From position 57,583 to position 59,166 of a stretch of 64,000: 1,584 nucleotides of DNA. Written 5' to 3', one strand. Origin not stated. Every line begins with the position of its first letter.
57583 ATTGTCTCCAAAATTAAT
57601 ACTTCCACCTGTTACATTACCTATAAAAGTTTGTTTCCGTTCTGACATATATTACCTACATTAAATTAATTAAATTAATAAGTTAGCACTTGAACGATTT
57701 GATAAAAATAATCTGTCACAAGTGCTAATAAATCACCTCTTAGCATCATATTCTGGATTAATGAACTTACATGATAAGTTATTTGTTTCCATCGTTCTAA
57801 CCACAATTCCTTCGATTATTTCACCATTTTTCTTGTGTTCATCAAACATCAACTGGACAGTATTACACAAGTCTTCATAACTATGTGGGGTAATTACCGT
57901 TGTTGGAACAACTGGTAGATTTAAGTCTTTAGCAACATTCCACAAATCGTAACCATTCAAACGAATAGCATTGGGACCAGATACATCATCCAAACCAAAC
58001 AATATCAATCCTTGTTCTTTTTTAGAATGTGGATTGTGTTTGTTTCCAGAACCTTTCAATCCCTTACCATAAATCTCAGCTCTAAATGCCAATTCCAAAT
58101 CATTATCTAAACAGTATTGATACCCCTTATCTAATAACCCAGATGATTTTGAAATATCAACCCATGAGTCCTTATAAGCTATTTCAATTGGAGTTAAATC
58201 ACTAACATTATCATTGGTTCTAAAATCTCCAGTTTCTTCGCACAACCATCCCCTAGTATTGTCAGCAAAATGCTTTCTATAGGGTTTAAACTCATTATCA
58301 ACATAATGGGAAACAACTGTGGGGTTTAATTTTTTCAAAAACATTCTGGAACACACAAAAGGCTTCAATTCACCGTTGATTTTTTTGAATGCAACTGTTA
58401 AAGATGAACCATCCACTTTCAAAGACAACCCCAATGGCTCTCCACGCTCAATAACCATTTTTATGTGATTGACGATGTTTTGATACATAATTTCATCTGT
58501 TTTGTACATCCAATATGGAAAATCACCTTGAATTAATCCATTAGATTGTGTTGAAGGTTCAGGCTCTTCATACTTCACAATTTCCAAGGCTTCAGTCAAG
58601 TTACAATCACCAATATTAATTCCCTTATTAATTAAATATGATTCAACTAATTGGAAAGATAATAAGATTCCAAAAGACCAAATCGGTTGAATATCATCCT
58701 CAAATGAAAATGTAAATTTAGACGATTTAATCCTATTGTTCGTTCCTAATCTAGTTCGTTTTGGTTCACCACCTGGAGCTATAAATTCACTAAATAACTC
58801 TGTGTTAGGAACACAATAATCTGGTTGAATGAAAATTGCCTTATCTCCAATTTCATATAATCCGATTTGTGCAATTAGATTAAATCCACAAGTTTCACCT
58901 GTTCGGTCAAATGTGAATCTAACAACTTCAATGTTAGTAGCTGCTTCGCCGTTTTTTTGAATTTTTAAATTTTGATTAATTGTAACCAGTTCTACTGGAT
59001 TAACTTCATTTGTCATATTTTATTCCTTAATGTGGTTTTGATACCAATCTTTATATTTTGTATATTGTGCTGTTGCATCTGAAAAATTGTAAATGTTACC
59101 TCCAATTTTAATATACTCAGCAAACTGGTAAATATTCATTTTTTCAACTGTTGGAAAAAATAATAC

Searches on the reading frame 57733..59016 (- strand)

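Call 7: search_protein_families(library=pfam, proteins=[window:57733-59016:-])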
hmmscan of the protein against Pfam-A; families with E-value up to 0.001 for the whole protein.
window:57733-59016:- (427 aa): 1 family
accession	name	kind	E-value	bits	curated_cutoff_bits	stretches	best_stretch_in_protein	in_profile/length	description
PF09414.15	RNA_ligase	-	0.00077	20.1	27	0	200-412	8-161/171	RNA ligase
